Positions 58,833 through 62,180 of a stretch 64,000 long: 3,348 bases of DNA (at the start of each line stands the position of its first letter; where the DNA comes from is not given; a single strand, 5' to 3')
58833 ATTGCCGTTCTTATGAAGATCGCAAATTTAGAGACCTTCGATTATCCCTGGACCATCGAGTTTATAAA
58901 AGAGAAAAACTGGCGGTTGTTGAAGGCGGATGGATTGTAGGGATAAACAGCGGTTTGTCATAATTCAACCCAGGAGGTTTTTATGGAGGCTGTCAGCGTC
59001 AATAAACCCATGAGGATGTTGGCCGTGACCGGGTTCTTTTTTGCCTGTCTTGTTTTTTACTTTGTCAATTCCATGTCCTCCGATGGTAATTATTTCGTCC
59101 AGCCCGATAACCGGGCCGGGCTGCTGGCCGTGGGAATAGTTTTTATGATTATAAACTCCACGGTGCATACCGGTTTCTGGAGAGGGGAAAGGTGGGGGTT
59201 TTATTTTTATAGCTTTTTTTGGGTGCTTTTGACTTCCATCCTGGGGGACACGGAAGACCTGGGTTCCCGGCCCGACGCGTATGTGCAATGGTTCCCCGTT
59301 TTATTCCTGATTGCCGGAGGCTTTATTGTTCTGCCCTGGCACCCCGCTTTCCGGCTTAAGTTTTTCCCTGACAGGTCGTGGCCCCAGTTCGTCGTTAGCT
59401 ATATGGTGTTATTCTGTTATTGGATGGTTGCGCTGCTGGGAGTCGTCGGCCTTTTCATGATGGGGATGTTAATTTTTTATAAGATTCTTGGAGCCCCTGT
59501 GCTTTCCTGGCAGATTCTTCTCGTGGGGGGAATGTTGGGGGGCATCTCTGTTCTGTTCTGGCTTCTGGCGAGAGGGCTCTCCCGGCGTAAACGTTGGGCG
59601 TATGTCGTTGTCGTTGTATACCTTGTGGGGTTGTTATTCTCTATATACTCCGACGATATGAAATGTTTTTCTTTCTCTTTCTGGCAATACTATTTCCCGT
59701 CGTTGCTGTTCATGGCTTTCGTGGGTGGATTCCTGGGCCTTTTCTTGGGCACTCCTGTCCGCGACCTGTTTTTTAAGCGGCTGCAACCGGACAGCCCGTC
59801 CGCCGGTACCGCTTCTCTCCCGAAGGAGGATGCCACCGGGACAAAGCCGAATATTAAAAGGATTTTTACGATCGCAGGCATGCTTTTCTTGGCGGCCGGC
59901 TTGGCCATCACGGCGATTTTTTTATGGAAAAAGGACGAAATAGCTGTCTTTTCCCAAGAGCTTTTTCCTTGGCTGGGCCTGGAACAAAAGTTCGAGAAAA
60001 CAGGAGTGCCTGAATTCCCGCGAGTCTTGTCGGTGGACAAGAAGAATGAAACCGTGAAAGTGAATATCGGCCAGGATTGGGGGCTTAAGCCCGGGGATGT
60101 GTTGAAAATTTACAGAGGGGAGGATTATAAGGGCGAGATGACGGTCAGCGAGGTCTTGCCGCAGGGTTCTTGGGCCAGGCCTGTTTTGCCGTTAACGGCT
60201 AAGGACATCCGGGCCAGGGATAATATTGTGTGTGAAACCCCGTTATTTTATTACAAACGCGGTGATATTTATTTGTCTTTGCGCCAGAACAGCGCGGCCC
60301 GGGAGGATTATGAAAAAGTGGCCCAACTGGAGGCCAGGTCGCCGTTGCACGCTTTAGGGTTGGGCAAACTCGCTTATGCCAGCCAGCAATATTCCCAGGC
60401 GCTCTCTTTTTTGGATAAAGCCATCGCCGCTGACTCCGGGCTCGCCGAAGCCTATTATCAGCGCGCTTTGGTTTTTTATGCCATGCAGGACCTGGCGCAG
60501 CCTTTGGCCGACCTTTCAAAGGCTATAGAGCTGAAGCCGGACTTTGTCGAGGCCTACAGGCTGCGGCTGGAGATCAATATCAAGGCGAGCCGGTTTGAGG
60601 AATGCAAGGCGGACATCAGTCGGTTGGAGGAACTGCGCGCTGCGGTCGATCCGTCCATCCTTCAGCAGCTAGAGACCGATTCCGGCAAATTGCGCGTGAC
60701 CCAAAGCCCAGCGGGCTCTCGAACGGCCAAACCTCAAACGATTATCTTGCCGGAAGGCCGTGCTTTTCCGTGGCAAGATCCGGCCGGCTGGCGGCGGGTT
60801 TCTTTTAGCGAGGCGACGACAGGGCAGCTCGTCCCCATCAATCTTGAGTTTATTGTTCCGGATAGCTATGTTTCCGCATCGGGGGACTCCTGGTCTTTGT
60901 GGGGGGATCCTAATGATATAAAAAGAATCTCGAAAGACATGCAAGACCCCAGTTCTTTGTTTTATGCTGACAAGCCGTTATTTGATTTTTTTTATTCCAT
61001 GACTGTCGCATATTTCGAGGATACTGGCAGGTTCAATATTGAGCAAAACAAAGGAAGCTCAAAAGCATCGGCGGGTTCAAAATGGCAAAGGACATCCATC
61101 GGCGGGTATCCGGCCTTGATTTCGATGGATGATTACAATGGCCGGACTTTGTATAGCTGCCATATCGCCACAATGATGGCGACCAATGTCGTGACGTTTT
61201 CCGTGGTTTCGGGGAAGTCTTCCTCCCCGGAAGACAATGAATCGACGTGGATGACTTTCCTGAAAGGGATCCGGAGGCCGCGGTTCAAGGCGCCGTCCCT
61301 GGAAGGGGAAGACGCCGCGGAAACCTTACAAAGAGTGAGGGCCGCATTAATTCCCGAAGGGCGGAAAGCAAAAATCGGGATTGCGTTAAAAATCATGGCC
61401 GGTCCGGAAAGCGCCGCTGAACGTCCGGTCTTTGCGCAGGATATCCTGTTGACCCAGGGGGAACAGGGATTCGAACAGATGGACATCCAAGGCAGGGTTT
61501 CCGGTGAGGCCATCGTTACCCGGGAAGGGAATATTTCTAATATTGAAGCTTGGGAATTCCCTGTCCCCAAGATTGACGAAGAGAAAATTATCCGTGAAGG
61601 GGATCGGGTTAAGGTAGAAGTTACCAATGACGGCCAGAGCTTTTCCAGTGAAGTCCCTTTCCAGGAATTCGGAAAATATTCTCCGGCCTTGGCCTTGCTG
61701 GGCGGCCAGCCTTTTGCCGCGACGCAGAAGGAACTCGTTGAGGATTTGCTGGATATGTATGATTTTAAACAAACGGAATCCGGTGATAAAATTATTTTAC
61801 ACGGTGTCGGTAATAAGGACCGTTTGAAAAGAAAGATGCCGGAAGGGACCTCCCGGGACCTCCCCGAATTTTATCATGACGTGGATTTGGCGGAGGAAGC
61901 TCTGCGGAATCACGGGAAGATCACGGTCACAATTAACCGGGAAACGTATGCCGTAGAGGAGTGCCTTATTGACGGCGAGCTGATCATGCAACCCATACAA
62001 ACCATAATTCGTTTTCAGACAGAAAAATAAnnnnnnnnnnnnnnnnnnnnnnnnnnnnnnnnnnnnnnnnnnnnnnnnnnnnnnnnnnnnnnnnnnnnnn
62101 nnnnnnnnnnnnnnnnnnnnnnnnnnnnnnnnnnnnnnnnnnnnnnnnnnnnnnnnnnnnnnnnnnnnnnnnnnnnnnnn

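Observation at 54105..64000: Cluster of secreted proteins, a DUF3857/transglutaminase-like protease-fold protein, and three large polytopic membrane proteins including one with TPR repeats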

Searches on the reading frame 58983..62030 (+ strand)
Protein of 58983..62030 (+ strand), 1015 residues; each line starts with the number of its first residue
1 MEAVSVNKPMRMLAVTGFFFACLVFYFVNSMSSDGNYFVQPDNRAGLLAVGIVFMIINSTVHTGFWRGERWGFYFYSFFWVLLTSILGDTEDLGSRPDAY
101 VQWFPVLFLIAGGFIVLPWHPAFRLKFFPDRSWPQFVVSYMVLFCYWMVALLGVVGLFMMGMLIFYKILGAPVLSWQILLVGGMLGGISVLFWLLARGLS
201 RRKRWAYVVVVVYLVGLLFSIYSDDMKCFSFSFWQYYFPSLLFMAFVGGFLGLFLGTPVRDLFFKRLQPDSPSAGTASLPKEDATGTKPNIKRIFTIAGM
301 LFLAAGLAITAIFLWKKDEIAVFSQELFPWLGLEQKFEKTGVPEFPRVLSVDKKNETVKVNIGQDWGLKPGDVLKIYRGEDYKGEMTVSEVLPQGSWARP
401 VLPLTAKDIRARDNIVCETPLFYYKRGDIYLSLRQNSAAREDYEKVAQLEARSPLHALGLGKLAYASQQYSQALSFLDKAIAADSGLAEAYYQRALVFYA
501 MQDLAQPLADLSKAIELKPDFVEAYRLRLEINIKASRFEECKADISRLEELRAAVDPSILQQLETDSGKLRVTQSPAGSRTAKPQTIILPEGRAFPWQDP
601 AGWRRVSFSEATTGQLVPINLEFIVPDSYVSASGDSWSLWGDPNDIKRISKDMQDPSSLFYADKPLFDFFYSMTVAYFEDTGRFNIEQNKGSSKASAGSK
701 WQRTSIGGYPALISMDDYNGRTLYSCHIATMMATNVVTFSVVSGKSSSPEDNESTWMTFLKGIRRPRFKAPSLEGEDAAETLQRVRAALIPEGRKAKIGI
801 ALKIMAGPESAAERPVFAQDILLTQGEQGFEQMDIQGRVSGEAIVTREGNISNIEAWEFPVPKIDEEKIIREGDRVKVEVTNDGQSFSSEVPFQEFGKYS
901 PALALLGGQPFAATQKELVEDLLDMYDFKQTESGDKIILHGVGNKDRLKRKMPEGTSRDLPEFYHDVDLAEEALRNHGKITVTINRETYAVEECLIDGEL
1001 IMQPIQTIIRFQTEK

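Call 4: search_protein_families(library=pfam, proteins=[window:58983-62030:+], max_evalue=0.1)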
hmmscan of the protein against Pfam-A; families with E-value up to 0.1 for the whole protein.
window:58983-62030:+ (1015 aa): 10 families
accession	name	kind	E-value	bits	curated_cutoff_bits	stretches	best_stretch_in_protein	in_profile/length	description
PF00515.34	TPR_1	-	5e-09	36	27.8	2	488-521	1-34/34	Tetratricopeptide repeat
PF07719.23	TPR_2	-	9.4e-08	32.1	27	1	421-450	2-31/34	Tetratricopeptide repeat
PF13414.12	TPR_11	-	1.4e-07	31.5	26.8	2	461-501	1-41/42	TPR repeat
PF13181.12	TPR_8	-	1.2e-06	28.6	25.7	1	423-450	4-31/34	Tetratricopeptide repeat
PF13371.12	TPR_9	-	9.4e-05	22.8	35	1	463-528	4-69/73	Tetratricopeptide repeat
PF13432.12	TPR_16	-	0.00034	21.5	32.7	1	424-486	1-63/65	Tetratricopeptide repeat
PF13431.12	TPR_17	-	0.024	15.3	24.4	0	477-502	2-27/34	Tetratricopeptide repeat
PF04014.23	MazE_antitoxin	-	0.027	14.9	24.7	0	870-884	22-36/48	Antidote-toxin recognition MazE, bacterial antitoxin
PF12079.13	DUF3558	-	0.032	14.6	34.1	1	683-746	97-149/173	Protein of unknown function (DUF3558)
PF16538.11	FlgT_C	-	0.056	14.3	27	0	355-380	1-26/77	Flagellar assembly protein T, C-terminal domain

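Call 13: search_protein_families(library=ncbifam, proteins=[window:58983-62030:+], max_evalue=0.1)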
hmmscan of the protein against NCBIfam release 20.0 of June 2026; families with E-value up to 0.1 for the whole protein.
window:58983-62030:+ (1015 aa): 14 families
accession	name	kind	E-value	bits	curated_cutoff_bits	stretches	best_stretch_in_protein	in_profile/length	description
TIGR02917.1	PEP_TPR_lipo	equivalog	4.1e-12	44.8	312.2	1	425-547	130-252/899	XrtA/PEP-CTERM system TPR-repeat protein PrsT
TIGR00990.1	3a0801s09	subfamily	1.4e-06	27.2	757.25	1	473-547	384-458/615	mitochondrial import receptor subunit TOM70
NF040959.1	MamA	equivalog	1.8e-06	27.6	200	1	429-526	80-177/204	magnetosome protein MamA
TIGR02552.1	LcrH_SycD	equivalog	2.9e-05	23.8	104.8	1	443-523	41-121/136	SycD/LcrH family type III secretion system chaperone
NF007302.0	PRK09782.1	equivalog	3.6e-05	21.9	1223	1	436-521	560-645/990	phage receptor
NF033920.0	C39_PA2778_fam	equivalog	3.8e-05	23.2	150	1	431-519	167-255/255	PA2778 family cysteine peptidase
NF040561.1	PrimPol_Msp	equivalog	0.00085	18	200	1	435-541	6-104/515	CRISPR-associated primase-polymerase type A1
NF047558.1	TPR_END_plus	domain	0.0016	18.4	32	1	490-523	1-34/56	TPR end-of-group domain-containing protein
NF008391.2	PRK11189.1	equivalog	0.0017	17.9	250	1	422-517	67-162/297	lipoprotein NlpI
TIGR04510.1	mod_pep_cyc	subfamily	0.0017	16.9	400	1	454-523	398-467/814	putative peptide modification system cyclase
TIGR02521.1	type_IV_pilW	equivalog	0.0046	16.5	154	0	427-479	142-194/234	type IV pilus biogenesis/stability protein PilW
NF047371.1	FlcA_CTERM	equivalog_domain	0.0049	15.4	300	1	405-520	384-505/646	periplasmic flagellar collar protein FlcA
TIGR03939.1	PGA_TPR_OMP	equivalog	0.031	12.5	366.65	1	433-583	99-246/800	poly-beta-1,6 N-acetyl-D-glucosamine export porin PgaA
TIGR01439.1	lp_hng_hel_AbrB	domain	0.071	12.8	28.3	0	870-884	22-36/44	transcriptional regulator, AbrB family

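Call 24: find_encoding_contigs(protein=window:58983-62030:+, flank=10000, max_places=4)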
Protein window:58983-62030:+ (1015 aa): no gene with exactly this product is on record in the collection.

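Call 60: find_homologous_proteins(query=window:58983-62030:+, max_evalue=0.001)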
Query window:58983-62030:+ (1015 aa): 10 proteins with E <= 0.001 among 8000 candidates.
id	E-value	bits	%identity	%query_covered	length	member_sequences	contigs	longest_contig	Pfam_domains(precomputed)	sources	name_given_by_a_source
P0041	0.0e+0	2330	100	100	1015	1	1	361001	PF13414.13,PF00515.35,PF13181.13,PF07719.24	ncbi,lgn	-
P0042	0.0e+0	1782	75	100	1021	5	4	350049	PF13414.13,PF00515.35,PF07719.24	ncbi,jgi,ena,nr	ncbi:MAG TPA: hypothetical protein PLB05_03705 [Candidatus Omnitrophota bacterium]|nr:hypothetical p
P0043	0.0e+0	1028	73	61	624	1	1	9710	PF13414.13,PF13371.13,PF00515.35,PF13181.13,PF07719.24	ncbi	ncbi:MAG: hypothetical protein WC450_04760, partial [Candidatus Omnitrophota bacterium]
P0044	3.5e-31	126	33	9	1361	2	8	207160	PF13431.13,PF23914.2,PF25062.2,PF13414.13,PF12569.15,PF13428.13,PF14559.13,PF25575.1,PF10516.16,PF13371.13,PF00515.35,PF12895.14,PF13424.13,PF21033.5,PF13432.13,PF13181.13,PF01239.29,PF07719.24,PF13174.13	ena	-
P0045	6.9e-20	89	26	12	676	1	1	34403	PF13431.13,PF23914.2,PF25062.2,PF13414.13,PF13428.13,PF14559.13,PF24575.2,PF25575.1,PF13371.13,PF00515.35,PF13424.13,PF13432.13,PF13181.13,PF07719.24,PF13174.13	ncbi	ncbi:MAG: tetratricopeptide repeat protein [Microbacter sp.]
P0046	4.1e-17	80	28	12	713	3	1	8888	PF13431.13,PF23914.2,PF13414.13,PF13176.13,PF12569.15,PF13428.13,PF13374.13,PF07721.21,PF14559.13,PF24575.2,PF13371.13,PF17874.8,PF00515.35,PF12895.14,PF13424.13,PF13432.13,PF13181.13,PF01239.29,PF07719.24,PF13174.13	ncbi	-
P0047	9.2e-14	68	32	10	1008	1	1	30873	PF25063.1,PF13431.13,PF23914.2,PF25062.2,PF13414.13,PF12569.15,PF13428.13,PF14559.13,PF07714.24,PF00069.32,PF13371.13,PF00515.35,PF12895.14,PF13424.13,PF21033.5,PF13432.13,PF13181.13,PF07719.24,PF13174.13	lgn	-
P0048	9.2e-13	65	31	12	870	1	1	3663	PF13414.13,PF12569.15,PF00004.36,PF13374.13,PF24575.2,PF00515.35,PF13424.13,PF13429.13,PF07719.24,PF13174.13,PF25063.1,PF13431.13,PF23914.2,PF25062.2,PF25570.2,PF13176.13,PF13428.13,PF25064.2,PF14559.13,PF25575.1,PF13371.13,PF17874.8,PF12895.14,PF17866.9,PF21033.5,PF13432.13,PF13181.13,PF01239.29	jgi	jgi:tetratricopeptide (TPR) repeat protein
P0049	5.7e-10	56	30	12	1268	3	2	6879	PF25063.1,PF03704.24,PF13431.13,PF23914.2,PF13414.13,PF13176.13,PF12569.15,PF13428.13,PF13676.12,PF13374.13,PF14559.13,PF10516.16,PF13371.13,PF00515.35,PF12895.14,PF13424.13,PF21033.5,PF13432.13,PF13181.13,PF07719.24,PF13174.13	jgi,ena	jgi:tetratricopeptide (TPR) repeat protein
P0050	7.9e-7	45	35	7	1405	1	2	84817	PF03704.24,PF13414.13,PF10952.16,PF01535.27,PF12569.15,PF13374.13,PF24575.2,PF25068.3,PF00515.35,PF13424.13,PF14561.13,PF07719.24,PF13174.13,PF20308.5,PF25063.1,PF13431.13,PF23914.2,PF25058.2,PF13524.13,PF13176.13,PF24885.2,PF13428.13,PF25064.2,PF13692.13,PF14559.13,PF00534.27,PF13371.13,PF17874.8,P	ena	-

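Call 62: find_encoding_contigs(protein=P0041, flank=10000, max_places=2)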
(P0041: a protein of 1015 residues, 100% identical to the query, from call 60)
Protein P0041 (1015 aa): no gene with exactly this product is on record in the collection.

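Call 90: search_protein_families(library=padloc, proteins=[window:58983-62030:+], max_evalue=0.01)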
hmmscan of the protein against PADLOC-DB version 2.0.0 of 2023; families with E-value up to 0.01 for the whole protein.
window:58983-62030:+ (1015 aa): 0 families

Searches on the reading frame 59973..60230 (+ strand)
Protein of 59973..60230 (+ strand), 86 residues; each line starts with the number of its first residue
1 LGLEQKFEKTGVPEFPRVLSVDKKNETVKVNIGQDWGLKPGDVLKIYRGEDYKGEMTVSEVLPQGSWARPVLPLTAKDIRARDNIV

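Call 115: search_protein_families(library=pfam, proteins=[window:59973-60230:+], max_evalue=1)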
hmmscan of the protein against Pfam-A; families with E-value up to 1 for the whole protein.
window:59973-60230:+ (86 aa): 3 families
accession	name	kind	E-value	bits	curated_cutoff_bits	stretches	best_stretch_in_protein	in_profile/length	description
PF16538.11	FlgT_C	-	0.0012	19.7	27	1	25-50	1-26/77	Flagellar assembly protein T, C-terminal domain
PF01191.24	RNA_pol_Rpb5_C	-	0.085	13.1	23.5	1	34-56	45-67/73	RNA polymerase Rpb5, C-terminal domain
PF25316.1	TAF2_3rd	-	0.2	12.5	27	1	11-60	2-43/120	TAF2 Ig-like domain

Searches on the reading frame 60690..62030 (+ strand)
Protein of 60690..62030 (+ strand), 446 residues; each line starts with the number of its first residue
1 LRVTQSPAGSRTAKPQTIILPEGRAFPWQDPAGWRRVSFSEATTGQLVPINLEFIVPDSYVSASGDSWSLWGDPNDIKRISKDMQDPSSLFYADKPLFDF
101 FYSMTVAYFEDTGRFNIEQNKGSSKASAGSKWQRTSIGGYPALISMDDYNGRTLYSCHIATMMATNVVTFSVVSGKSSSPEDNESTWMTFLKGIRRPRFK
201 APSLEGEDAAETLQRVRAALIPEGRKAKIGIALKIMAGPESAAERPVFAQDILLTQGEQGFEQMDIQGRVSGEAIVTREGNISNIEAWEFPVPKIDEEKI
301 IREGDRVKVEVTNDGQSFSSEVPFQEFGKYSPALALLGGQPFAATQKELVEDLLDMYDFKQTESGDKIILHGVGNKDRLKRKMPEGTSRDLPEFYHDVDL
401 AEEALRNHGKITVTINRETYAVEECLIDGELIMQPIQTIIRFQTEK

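Call 85: search_solved_structures(query=window:60690-62030:+, max_evalue=1)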
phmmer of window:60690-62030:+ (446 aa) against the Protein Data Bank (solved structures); distinct sequences matched with E-value up to 1: 2.
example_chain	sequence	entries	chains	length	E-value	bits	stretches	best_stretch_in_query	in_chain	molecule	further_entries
6hs5_A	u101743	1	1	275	0.26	13.4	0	241-306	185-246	TssA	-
7tdw_A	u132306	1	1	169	0.34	13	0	325-400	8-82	Forkhead box P3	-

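Call 115: search_protein_families(library=pfam, proteins=[window:60690-62030:+], max_evalue=1)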
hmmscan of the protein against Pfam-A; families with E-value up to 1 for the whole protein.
window:60690-62030:+ (446 aa): 1 family
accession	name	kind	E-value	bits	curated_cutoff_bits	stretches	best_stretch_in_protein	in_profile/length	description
PF12079.13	DUF3558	-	0.01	16.3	34.1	1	114-177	97-149/173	Protein of unknown function (DUF3558)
